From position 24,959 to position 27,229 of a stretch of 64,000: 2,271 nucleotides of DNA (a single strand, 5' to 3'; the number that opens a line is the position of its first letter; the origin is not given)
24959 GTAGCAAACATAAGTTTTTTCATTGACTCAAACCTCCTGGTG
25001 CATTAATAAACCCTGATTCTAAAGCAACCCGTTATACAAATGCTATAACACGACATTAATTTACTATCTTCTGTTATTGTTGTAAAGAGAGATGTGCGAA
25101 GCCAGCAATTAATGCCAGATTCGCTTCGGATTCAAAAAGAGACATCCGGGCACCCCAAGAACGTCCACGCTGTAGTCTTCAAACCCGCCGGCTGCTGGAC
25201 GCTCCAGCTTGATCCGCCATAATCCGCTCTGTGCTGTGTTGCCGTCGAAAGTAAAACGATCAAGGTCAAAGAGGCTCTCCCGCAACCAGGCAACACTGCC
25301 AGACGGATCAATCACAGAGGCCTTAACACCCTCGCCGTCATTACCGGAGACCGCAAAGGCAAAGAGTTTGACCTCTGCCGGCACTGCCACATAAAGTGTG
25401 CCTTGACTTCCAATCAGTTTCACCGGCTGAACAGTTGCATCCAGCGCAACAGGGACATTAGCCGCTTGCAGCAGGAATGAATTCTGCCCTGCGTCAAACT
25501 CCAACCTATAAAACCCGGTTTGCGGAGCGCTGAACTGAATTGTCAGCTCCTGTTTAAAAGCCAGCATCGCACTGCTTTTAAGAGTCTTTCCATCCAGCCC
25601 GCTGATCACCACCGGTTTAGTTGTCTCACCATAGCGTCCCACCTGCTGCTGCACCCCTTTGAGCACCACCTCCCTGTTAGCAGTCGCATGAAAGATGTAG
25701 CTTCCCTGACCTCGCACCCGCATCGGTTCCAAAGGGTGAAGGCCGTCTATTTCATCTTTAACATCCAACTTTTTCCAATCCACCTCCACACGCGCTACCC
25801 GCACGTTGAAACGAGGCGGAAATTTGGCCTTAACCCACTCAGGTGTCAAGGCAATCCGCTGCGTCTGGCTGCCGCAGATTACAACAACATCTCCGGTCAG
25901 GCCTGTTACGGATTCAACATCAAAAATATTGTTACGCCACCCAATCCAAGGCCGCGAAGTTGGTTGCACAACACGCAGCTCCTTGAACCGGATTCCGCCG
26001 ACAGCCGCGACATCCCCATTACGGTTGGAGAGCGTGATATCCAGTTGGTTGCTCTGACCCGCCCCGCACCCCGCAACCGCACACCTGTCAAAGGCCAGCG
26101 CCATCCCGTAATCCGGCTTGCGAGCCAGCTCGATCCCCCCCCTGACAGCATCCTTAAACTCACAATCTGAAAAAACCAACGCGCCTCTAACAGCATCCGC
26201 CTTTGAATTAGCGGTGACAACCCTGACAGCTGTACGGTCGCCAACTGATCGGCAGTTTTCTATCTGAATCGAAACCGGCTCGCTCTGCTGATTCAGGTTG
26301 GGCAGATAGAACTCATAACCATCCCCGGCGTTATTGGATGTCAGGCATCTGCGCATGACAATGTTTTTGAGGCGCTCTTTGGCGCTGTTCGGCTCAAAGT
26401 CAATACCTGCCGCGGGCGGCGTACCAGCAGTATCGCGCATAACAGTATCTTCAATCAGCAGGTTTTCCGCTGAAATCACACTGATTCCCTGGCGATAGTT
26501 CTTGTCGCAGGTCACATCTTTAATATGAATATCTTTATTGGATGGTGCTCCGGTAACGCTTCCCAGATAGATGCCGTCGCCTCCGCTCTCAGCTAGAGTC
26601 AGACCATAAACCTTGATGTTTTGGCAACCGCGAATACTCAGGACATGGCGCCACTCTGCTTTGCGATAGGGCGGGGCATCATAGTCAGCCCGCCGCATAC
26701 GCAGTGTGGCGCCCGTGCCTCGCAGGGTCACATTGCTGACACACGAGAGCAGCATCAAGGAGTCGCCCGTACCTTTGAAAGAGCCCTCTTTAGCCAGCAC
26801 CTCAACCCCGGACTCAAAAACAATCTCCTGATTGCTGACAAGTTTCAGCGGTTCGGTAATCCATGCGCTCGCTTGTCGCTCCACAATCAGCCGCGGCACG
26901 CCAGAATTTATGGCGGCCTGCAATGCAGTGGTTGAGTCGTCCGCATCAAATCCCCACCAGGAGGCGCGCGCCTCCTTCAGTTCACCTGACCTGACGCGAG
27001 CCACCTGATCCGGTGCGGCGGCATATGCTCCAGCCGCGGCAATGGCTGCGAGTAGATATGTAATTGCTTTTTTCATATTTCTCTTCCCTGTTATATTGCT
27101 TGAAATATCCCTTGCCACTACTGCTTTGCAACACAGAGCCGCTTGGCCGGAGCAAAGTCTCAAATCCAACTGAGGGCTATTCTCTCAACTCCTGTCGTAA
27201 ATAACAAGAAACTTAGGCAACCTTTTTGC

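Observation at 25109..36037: Cyclic beta-1,2-glucan synthase in a PVC-type gene context, divergent from a secreted beta-helix glycanase-like gene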

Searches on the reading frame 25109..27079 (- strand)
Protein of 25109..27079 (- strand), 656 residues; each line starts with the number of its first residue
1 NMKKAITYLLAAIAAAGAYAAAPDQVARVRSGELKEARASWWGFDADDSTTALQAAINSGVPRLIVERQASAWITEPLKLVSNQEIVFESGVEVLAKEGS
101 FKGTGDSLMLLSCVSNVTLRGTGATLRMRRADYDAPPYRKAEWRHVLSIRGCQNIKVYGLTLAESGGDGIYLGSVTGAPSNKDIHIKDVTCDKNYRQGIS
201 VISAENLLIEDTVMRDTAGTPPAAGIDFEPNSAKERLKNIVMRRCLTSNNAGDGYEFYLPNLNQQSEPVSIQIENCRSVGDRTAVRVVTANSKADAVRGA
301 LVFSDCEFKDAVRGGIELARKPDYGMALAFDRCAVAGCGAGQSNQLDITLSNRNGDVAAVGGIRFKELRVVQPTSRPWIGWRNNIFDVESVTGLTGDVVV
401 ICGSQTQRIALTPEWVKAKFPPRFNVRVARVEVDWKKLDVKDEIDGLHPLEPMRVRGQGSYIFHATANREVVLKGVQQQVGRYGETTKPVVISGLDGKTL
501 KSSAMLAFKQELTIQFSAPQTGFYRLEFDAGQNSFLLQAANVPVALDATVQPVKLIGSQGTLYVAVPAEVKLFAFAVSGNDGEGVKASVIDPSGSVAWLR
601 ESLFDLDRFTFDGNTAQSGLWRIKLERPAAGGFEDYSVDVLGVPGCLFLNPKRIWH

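Call 6: search_protein_families(library=pfam, proteins=[window:25109-27079:-], max_evalue=0.01)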
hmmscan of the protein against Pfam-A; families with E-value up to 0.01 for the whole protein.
window:25109-27079:- (656 aa): 1 family
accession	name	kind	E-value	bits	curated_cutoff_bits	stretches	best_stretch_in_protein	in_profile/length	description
PF13229.12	Beta_helix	-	2.4e-07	31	25.9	1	148-318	4-144/158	Right handed beta helix region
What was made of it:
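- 25109..27076 (-): Neighbour, not part of the cgs unit: a secreted 655-aa right-handed beta-helix protein (N-terminal signal peptide, beta-helix aa ~60-410, C-terminal beta-sandwich). It belongs to a large uncharacterised family. Pfam Beta_helix only (call 6).
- On Cyclic beta-1,2-glucan synthase (Cgs/NdvB/ChvB): The Pfam GT2_3 match alone is below its cutoff (call 6).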

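Call 8: search_protein_families(library=ncbifam, proteins=[window:25109-27079:-], max_evalue=0.01)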
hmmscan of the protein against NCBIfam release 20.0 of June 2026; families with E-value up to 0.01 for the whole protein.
window:25109-27079:- (656 aa): 1 family
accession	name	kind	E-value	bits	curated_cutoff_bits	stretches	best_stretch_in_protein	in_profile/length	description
TIGR03808.1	RR_plus_rpt_1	equivalog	0.00037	19.2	120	1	12-190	15-181/455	TIGR03808 family TAT-translocated repetitive protein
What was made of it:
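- On Beta-helix glycanase or lyase (neighbouring gene): No specific Pfam or NCBIfam family matched (calls 6, 8).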

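Call 35: find_homologous_proteins(query=window:25109-27079:-, max_evalue=0.00001)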
Query window:25109-27079:- (656 aa): 2601 proteins with E <= 0.00001 among 8000 candidates; the best 120 are listed.
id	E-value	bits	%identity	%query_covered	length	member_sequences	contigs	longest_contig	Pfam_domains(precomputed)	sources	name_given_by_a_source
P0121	0.0e+0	1485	100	100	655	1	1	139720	PF13229.13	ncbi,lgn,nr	ncbi:MAG: right-handed parallel beta-helix repeat-containing protein [Kiritimatiellae bacterium]|nr:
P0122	0.0e+0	1138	76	99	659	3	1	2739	PF13229.13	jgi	-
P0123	0.0e+0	1054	70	99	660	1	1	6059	PF13229.13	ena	-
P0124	1.9e-291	986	66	97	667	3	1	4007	PF13229.13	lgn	-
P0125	6.1e-276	935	62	100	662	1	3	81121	PF13229.13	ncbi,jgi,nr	ncbi:MAG: right-handed parallel beta-helix repeat-containing protein [Kiritimatiellae bacterium]|jgi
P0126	5.6e-274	928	61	100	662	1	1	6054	PF13229.13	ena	-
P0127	4.8e-264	896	60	100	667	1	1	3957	PF13229.13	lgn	-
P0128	4.4e-260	883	59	100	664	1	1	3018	PF13229.13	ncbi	-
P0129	3.0e-259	880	59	99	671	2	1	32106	PF13229.13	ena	-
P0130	4.8e-253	859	57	100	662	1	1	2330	PF13229.13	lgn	-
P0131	2.5e-250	850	60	98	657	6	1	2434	PF13229.13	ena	-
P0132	3.4e-249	847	59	100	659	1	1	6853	PF13229.13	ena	-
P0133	1.2e-248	845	59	96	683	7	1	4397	PF13229.13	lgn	-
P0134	3.3e-247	840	58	97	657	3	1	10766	PF13229.13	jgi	-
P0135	8.9e-247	839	59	99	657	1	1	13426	PF13229.13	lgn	-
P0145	7.8e-243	826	58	100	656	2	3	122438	PF13229.13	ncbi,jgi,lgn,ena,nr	ncbi:MAG TPA: right-handed parallel beta-helix repeat-containing protein [Verrucomicrobiae bacterium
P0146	9.0e-241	819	59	99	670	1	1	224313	PF13229.13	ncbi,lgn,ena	-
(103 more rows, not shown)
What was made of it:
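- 25109..27076 (-): 2601 homologues, all called 'right-handed parallel beta-helix repeat-containing protein' (call 35).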

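Call 36: find_encoding_contigs(protein=P0121, flank=10000, max_places=2)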
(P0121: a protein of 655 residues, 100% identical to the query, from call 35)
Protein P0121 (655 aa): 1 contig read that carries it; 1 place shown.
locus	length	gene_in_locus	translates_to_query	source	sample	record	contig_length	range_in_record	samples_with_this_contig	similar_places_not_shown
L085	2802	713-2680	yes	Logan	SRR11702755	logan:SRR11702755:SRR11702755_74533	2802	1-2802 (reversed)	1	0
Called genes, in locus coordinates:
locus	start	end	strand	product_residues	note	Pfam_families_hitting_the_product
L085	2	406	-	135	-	?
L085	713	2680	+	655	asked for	PF13229:Beta_helix (weak)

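Call 37: find_encoding_contigs(protein=P0125, flank=10000, max_places=2)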
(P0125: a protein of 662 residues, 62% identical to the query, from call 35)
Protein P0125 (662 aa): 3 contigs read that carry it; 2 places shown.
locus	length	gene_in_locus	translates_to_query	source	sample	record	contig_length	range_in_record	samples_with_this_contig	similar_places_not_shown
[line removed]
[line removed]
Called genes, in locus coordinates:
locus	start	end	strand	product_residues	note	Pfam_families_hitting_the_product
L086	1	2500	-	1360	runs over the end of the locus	PF05342:Peptidase_M26_N (faint), PF07581:Glug (faint), PF03793:PASTA (faint)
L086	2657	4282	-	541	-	PF00884:Sulfatase, PF16347:SGSH_C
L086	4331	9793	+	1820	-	PF12951:PATR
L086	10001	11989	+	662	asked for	PF13229:Beta_helix (faint)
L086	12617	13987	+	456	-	PF16697:Yop-YscD_cpl, PF00498:FHA, PF00158:Sigma54_activat, PF14532:Sigma54_activ_2, PF07724:AAA_2, PF07728:AAA_5, PF25601:AAA_lid_14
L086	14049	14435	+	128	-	PF01894:YjbQ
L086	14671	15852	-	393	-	PF06439:3keto-disac_hyd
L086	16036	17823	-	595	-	PF07881:Fucose_iso_N1, PF07882:Fucose_iso_N2, PF02952:Fucose_iso_C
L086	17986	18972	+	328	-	PF13580:SIS_2 (faint), PF01380:SIS, PF00571:CBS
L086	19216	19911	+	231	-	PF01618:MotA_ExbB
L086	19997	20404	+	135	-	PF02472:ExbD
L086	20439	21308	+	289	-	-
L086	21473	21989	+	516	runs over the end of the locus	PF12708:Pect-lyase_RHGA_epim (faint), PF00295:Glyco_hydro_28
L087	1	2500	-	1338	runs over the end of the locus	PF07581:Glug (faint), PF03793:PASTA (faint)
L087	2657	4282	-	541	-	PF00884:Sulfatase, PF16347:SGSH_C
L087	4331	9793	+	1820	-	PF12951:PATR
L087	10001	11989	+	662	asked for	PF13229:Beta_helix (faint)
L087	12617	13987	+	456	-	PF16697:Yop-YscD_cpl, PF00498:FHA, PF00158:Sigma54_activat, PF14532:Sigma54_activ_2, PF07724:AAA_2, PF07728:AAA_5, PF25601:AAA_lid_14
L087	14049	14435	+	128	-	PF01894:YjbQ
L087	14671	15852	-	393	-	PF06439:3keto-disac_hyd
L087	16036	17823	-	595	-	PF07881:Fucose_iso_N1, PF07882:Fucose_iso_N2, PF02952:Fucose_iso_C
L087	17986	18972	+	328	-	PF13580:SIS_2 (faint), PF01380:SIS, PF00571:CBS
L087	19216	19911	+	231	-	PF01618:MotA_ExbB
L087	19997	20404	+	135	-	PF02472:ExbD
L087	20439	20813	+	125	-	?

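Call 38: find_encoding_contigs(protein=P0145, flank=8000, max_places=2)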
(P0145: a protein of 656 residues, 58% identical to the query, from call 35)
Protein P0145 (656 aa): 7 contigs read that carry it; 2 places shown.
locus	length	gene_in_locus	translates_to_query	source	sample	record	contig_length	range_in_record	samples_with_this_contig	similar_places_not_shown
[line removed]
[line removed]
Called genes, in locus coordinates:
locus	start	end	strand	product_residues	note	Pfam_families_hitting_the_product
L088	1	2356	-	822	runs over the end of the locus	PF03176:MMPL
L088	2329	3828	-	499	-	PF02310:B12-binding, PF04055:Radical_SAM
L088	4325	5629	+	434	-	PF02310:B12-binding (weak), PF04055:Radical_SAM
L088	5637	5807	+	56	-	-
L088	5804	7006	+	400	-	PF00135:COesterase (weak), PF20434:BD-FAE, PF07859:Abhydrolase_3, PF00326:Peptidase_S9, PF01738:DLH (faint)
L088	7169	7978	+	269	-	PF00722:Glyco_hydro_16, PF26113:GH16_XgeA, PF03935:SKN1_KRE6_Sbg1 (weak)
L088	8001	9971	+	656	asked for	PF13229:Beta_helix (faint)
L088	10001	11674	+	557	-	PF00930:DPPIV_N (faint), PF26549:Tricorn_N (weak), PF07676:PD40, PF25174:Beta-prop_THOC3 (faint), PF26550:Tricorn_2nd (weak), PF13385:Laminin_G_3 (faint), PF26549:Tricorn_N, PF07676:PD40 (weak)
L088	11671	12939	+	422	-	-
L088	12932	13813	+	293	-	PF04951:Peptidase_M55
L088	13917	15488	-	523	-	PF00884:Sulfatase, PF16347:SGSH_C (weak)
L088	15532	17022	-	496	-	PF04041:Glyco_hydro_130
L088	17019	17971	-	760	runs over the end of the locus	PF13439:Glyco_transf_4, PF00534:Glycos_transf_1, PF13692:Glyco_trans_1_4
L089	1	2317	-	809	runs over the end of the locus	PF03176:MMPL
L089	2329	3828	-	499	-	PF02310:B12-binding, PF04055:Radical_SAM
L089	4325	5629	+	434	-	PF02310:B12-binding (weak), PF04055:Radical_SAM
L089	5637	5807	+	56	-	-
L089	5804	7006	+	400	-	PF00135:COesterase (weak), PF20434:BD-FAE, PF07859:Abhydrolase_3, PF00326:Peptidase_S9, PF01738:DLH (faint)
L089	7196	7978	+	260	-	PF00722:Glyco_hydro_16, PF26113:GH16_XgeA, PF03935:SKN1_KRE6_Sbg1 (weak)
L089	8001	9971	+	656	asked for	PF13229:Beta_helix (faint)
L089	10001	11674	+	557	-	PF00930:DPPIV_N (faint), PF26549:Tricorn_N (weak), PF07676:PD40, PF25174:Beta-prop_THOC3 (faint), PF26550:Tricorn_2nd (weak), PF13385:Laminin_G_3 (faint), PF26549:Tricorn_N, PF07676:PD40 (weak)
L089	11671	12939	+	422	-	-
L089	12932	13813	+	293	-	PF04951:Peptidase_M55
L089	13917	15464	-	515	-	PF00884:Sulfatase, PF16347:SGSH_C (weak)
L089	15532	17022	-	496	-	PF04041:Glyco_hydro_130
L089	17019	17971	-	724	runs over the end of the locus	PF13439:Glyco_transf_4, PF00534:Glycos_transf_1, PF13692:Glyco_trans_1_4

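Call 39: find_encoding_contigs(protein=P0146, flank=8000, max_places=2)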
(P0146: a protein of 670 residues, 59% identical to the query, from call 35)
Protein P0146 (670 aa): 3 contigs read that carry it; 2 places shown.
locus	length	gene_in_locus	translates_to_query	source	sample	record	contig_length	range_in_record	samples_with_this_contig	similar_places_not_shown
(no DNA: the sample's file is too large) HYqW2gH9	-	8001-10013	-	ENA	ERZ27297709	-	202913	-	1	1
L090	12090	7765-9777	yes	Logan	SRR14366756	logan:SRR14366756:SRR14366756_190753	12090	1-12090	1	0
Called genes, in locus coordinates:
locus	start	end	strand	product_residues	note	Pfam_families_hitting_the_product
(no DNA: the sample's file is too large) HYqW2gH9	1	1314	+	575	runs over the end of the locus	PF17389:Bac_rhamnosid6H, PF17390:Bac_rhamnosid_C (weak)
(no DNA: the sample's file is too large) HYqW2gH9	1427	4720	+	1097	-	PF12708:Pect-lyase_RHGA_epim, PF13290:CHB_HEX_C_1, PF13287:Fn3_assoc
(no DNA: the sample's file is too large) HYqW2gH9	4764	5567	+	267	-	PF03935:SKN1_KRE6_Sbg1 (weak), PF26113:GH16_XgeA, PF00722:Glyco_hydro_16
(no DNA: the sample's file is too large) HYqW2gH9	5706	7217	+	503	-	PF02366:PMT, PF13231:PMT_2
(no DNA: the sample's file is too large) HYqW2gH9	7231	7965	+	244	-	PF13641:Glyco_tranf_2_3 (weak), PF00535:Glycos_transf_2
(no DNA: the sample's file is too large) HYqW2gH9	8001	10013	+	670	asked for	PF13229:Beta_helix (faint)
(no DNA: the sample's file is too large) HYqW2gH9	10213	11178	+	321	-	PF01063:Aminotran_4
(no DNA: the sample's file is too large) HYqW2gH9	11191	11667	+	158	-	PF00359:PTS_EIIA_2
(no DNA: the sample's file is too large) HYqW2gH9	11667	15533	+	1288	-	PF18076:FGAR-AT_N, PF18072:FGAR-AT_linker, PF02769:AIRS_C, PF22689:FGAR-AT_PurM_N-like, PF02769:AIRS_C, PF13507:GATase_5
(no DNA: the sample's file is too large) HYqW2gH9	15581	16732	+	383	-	PF02595:Gly_kinase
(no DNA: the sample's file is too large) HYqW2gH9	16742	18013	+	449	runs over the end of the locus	PF02447:GntP_permease, PF03600:CitMHS (faint)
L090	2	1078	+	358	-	?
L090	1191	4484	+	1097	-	PF12708:Pect-lyase_RHGA_epim, PF13290:CHB_HEX_C_1, PF13287:Fn3_assoc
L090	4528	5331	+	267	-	PF03935:SKN1_KRE6_Sbg1 (weak), PF26113:GH16_XgeA, PF00722:Glyco_hydro_16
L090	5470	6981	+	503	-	PF02366:PMT, PF13231:PMT_2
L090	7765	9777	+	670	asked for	PF13229:Beta_helix (faint)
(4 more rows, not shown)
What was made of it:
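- Other family members lie near GH16 genes (directly adjacent in L088/L089, call 38) together with sulfatase, GH130 or rhamnosidase genes (calls 38, 39).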

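Call 52: predict_structure(alignment_id=A1)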
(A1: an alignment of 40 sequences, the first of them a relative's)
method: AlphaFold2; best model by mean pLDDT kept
length: 655 residues; sequences in the alignment: 40
mean_pLDDT: 92.4   pTM: 0.81
mean pLDDT of the five models: 92.4, 92.0, 91.8, 91.1, 91.1
residues with pLDDT >= 90: 516; 70-90: 110; 50-70: 25; < 50: 4
segments of 3 or more residues with pLDDT < 50: 13-16
pLDDT, mean of each block of 10 residues (from residue 1): 62 56 92 95 89 96 89 93 97 93 91 98 94 80 91 98 95 89 99 96 98 94 96 96 98 97 96 99 96 93 98 95 96 94 90 83 98 92 70 96 96 91 82 91 95 96 96 96 93 93 95 95 96 97 95 95 93 90 94 96 90 89 94 93 95 94
secondary structure, 60 per line:
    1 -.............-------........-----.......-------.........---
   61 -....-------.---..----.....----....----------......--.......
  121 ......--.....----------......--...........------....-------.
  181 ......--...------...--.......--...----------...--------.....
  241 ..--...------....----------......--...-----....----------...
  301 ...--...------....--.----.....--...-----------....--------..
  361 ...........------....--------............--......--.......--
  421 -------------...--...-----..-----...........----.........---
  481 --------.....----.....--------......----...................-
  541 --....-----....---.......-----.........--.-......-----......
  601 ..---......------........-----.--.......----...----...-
elements in order: H2-14 H22-29 E35-37 H38-41 H49-57 E62-65 E83-87 E92-95 E106-111 E114-126 H129-133 E144-149 E152-162 E169-172 E180-186 E189-191 E198-200 E203-209 E212-214 E225-227 E236-242 E245-247 E254-257 E268-273 E276-278 E284-287 E298-303 E306-308 E315-318 E326-330 E333-335 E347-350 E359-371 E378-381 E390-401 E404-409 H412-418 E439-441 E454-464 E469-477 E489-493 E498-502 E511-516 E521-539 E543-546 E552-555 E559-565 E571-579 E584-589 E595-602 E606-611 E618-625 E634-640 E645-647 E652-654
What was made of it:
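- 25109..27076 (-): AlphaFold model pLDDT 92.4 (call 52).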

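Call 55: fold_search(model_id=the predicted structure, library=pdb)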
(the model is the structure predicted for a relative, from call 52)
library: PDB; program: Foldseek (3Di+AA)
matches with E <= 10: 1429; with E <= 0.001: 105
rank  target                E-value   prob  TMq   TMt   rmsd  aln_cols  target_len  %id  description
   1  9qrm_B                6.1e-11  1.00  0.28  0.32  20.2       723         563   11  X-ray structure of Kp32gp38 in complex with K21 pyr5 (released 2025-09-03)
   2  8iq5_D                1.8e-09  1.00  0.30  0.35  21.6       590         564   12  Crystal structure of trimeric K2-2 TSP (released 2024-02-21)
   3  8iq9_A                3.5e-09  1.00  0.32  0.36  21.6       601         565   12  Crystal structure of trimeric K2-2 TSP in complex with tetrasaccharide and octasaccharide (released 2024-02-21)
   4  8iq5_A                4.3e-09  1.00  0.30  0.35  22.2       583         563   12  Crystal structure of trimeric K2-2 TSP (released 2024-02-21)
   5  8iq9_B                6.8e-09  1.00  0.32  0.36  21.8       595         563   10  Crystal structure of trimeric K2-2 TSP in complex with tetrasaccharide and octasaccharide (released 2024-02-21)
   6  7vyv_A                3.0e-08  1.00  0.26  0.24  22.4       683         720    9  Cryo-EM structure of Depo32, a Klebsiella phage depolymerase targets the K2 serotype K. pneumoniae (released 2023-08-30)
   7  8iqe_C                4.7e-08  1.00  0.29  0.33  21.5       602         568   11  Crystal structure of tetrameric K2-2 TSP (released 2024-02-21)
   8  5w6p_D                5.9e-08  1.00  0.19  0.18  21.4       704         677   10  Crystal structure of Bacteriophage CBA120 tailspike protein 2 enzymatically active domain (TSP2dN, orf211) (released 2018-10-24)
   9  4xlc                  7.0e-08  1.00  0.40  0.43  21.6       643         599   10  Tailspike protein double mutant D339N/E372A of E. coli bacteriophage HK620 (released 2016-01-20)
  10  8iqe_A                1.0e-07  1.00  0.26  0.29  21.8       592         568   12  Crystal structure of tetrameric K2-2 TSP (released 2024-02-21)
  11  6w4q_C                1.1e-07  1.00  0.25  0.22  21.9       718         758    9  Crystal structure of full-length tailspike protein 2 (TSP2, ORF211) ) from Escherichia coli O157:H7 bacteriophage CAB1 (released 2021-01-20)
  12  8iqe_B                1.4e-07  1.00  0.34  0.40  20.3       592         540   11  Crystal structure of tetrameric K2-2 TSP (released 2024-02-21)
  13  6w4q_E                1.8e-07  1.00  0.32  0.28  21.1       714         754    9  Crystal structure of full-length tailspike protein 2 (TSP2, ORF211) ) from Escherichia coli O157:H7 bacteriophage CAB1 (released 2021-01-20)
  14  8iqe_D                1.9e-07  1.00  0.30  0.35  21.3       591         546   10  Crystal structure of tetrameric K2-2 TSP (released 2024-02-21)
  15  4avz                  2.0e-07  1.00  0.37  0.40  22.2       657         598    9  Tailspike protein mutant E372Q of E. coli bacteriophage HK620 (released 2012-09-26)
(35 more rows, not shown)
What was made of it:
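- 25109..27076 (-): Foldseek hits are tailspike depolymerases, RbmB lyase, AlgE4 epimerase and GH28, all at 9-15% identity (call 55).
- On Beta-helix glycanase or lyase (neighbouring gene): Pfam Beta_helix E 2.4e-7 (call 6), model pLDDT 92.4 (call 52), Foldseek matches (call 55).
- Closest known: Right-handed beta-helix polysaccharide enzymes. Same: The AlphaFold model (pLDDT 92.4) superposes on RbmB (target-normalised TM-score, TMt, 0.73) and on AlgE4 (TMt 0.72) (calls 52, 55).
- The beta-helix fold is typical of polysaccharide-active enzymes (call 55).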
